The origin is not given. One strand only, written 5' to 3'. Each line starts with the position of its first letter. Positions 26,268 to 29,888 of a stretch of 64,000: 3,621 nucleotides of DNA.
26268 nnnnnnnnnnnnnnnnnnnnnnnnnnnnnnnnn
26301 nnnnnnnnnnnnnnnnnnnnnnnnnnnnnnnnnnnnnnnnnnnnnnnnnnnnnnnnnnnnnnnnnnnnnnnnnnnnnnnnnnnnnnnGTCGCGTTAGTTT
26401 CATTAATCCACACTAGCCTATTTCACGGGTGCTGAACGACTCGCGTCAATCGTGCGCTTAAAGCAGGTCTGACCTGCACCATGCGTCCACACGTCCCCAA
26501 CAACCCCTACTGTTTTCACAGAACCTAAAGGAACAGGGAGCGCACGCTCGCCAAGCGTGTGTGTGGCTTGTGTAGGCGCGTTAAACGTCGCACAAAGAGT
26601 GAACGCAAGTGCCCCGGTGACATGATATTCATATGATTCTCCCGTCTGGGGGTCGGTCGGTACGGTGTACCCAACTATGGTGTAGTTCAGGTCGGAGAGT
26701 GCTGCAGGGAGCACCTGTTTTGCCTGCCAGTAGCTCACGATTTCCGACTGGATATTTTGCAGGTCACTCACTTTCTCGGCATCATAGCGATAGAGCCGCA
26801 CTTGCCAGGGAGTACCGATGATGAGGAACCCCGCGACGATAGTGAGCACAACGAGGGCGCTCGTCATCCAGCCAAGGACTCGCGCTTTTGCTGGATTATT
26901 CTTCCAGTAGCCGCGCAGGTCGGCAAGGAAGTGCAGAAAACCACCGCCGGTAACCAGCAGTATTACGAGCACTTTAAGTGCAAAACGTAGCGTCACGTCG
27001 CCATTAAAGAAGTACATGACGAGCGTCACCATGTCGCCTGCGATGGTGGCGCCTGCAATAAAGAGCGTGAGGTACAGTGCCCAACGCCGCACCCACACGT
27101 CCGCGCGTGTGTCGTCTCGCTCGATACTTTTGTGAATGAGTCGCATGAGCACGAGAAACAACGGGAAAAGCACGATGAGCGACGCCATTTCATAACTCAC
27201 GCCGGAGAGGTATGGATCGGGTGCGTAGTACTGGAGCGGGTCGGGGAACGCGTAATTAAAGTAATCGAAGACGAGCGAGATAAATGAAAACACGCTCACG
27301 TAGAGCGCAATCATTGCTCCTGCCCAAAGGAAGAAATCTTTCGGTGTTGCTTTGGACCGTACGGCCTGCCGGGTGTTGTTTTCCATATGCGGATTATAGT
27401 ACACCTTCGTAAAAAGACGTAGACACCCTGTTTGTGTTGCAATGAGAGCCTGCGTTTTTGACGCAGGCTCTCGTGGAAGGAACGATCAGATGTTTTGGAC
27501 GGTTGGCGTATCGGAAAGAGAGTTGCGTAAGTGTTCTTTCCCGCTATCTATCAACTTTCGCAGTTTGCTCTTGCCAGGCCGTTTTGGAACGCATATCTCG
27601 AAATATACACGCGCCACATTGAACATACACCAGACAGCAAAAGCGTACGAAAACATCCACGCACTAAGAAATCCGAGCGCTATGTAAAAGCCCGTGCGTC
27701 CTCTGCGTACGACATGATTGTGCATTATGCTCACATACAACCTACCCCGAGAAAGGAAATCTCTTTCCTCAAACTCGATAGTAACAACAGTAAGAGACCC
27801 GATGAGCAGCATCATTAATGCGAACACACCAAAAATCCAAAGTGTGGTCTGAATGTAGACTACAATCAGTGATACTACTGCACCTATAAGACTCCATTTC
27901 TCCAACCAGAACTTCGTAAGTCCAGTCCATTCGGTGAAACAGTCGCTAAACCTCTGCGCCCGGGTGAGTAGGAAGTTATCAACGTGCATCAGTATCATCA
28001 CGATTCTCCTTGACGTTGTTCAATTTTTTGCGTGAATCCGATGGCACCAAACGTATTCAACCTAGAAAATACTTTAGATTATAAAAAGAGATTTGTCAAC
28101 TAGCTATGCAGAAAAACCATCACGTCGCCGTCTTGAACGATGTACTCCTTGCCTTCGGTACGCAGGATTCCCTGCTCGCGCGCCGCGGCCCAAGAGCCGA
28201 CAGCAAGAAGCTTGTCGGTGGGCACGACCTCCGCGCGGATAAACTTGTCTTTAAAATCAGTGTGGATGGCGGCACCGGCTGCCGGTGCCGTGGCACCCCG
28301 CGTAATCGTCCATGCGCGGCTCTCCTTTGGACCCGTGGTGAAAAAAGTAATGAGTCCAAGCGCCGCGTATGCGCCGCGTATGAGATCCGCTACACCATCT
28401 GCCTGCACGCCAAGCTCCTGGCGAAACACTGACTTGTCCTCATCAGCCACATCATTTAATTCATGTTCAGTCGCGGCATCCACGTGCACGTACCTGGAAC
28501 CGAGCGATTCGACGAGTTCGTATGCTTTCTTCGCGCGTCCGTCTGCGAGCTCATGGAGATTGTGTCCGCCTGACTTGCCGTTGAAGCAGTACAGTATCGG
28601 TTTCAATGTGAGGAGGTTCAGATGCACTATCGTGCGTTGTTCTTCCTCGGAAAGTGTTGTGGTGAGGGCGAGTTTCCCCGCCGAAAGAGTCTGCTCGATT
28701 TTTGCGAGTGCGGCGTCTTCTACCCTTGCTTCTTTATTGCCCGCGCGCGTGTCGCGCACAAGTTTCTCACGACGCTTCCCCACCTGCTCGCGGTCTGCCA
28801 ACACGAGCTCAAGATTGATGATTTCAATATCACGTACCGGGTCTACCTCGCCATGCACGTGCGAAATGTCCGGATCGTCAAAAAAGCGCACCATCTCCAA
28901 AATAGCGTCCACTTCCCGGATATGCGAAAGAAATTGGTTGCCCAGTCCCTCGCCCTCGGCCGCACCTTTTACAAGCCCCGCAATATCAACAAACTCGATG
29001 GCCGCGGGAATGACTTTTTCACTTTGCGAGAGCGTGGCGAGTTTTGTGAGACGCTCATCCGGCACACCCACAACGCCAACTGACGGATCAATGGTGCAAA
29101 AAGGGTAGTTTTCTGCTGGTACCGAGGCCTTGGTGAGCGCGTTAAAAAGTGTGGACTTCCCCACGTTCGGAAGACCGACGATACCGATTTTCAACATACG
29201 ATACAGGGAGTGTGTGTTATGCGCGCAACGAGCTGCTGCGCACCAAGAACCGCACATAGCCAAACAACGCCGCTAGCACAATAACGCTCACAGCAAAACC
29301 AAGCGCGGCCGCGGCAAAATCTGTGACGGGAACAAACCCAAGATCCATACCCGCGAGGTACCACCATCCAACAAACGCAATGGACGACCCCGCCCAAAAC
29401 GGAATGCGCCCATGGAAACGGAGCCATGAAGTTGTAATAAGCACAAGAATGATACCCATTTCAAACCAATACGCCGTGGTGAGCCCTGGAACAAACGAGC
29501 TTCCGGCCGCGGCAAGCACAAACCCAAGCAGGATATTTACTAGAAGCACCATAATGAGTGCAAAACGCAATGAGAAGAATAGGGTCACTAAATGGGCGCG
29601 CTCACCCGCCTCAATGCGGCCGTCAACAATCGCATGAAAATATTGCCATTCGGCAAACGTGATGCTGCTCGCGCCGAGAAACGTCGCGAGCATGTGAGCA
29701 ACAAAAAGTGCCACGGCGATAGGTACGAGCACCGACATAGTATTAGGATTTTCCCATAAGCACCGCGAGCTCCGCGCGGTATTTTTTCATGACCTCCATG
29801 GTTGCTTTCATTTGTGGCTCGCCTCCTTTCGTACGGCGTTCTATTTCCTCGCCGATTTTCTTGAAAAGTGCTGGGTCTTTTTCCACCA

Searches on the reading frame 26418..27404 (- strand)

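Call 26: search_protein_families(library=pfam, proteins=[window:26418-27404:-], max_evalue=0.001)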
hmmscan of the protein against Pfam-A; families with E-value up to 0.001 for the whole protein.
window:26418-27404:- (328 aa): 1 family
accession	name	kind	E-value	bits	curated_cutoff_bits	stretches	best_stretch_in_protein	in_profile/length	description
PF18920.5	DUF5671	-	1.3e-18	67.5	28.4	1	24-147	2-120/132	Domain of unknown function (DUF5671)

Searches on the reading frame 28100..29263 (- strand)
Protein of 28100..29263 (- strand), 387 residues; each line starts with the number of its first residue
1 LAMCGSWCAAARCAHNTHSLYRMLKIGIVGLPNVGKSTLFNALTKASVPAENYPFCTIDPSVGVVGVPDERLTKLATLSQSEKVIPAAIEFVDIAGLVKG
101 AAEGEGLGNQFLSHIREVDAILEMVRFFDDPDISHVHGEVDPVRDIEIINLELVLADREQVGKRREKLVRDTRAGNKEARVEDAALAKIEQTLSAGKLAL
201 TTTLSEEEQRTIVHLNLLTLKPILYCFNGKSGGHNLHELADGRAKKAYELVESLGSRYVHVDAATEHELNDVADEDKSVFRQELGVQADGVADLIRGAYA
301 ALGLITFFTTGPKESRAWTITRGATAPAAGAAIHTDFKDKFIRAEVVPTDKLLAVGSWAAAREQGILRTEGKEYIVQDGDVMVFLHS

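Call 26: search_protein_families(library=pfam, proteins=[window:28100-29263:-], max_evalue=0.001)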
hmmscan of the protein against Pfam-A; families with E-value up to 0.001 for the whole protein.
window:28100-29263:- (387 aa): 3 families
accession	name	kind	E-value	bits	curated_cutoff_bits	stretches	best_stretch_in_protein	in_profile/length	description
PF06071.19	YchF-GTPase_C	-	2e-32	111.6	27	1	304-385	1-82/84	Protein of unknown function (DUF933)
PF01926.29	MMR_HSR1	-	6.4e-22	78.2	21.9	1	25-131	1-86/113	50S ribosome-binding GTPase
PF02421.24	FeoB_N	-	5.9e-09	36.1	27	1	25-69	2-46/156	Ferrous iron transport protein B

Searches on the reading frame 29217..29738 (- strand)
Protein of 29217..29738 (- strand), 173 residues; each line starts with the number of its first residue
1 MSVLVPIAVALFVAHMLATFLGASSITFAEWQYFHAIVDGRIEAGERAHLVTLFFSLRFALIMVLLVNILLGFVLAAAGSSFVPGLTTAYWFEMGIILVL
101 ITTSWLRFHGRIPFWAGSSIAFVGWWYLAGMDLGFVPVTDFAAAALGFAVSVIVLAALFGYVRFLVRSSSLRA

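Call 26: search_protein_families(library=pfam, proteins=[window:29217-29738:-], max_evalue=0.001)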
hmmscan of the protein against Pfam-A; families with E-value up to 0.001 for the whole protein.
window:29217-29738:- (173 aa): 1 family
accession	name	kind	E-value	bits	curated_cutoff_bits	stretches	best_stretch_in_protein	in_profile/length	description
PF25563.1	TPR_SYVN1_N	-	0.00034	20.6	31.4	1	10-106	91-187/268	E3 ubiquitin-protein ligase synoviolin-like, TPR repeats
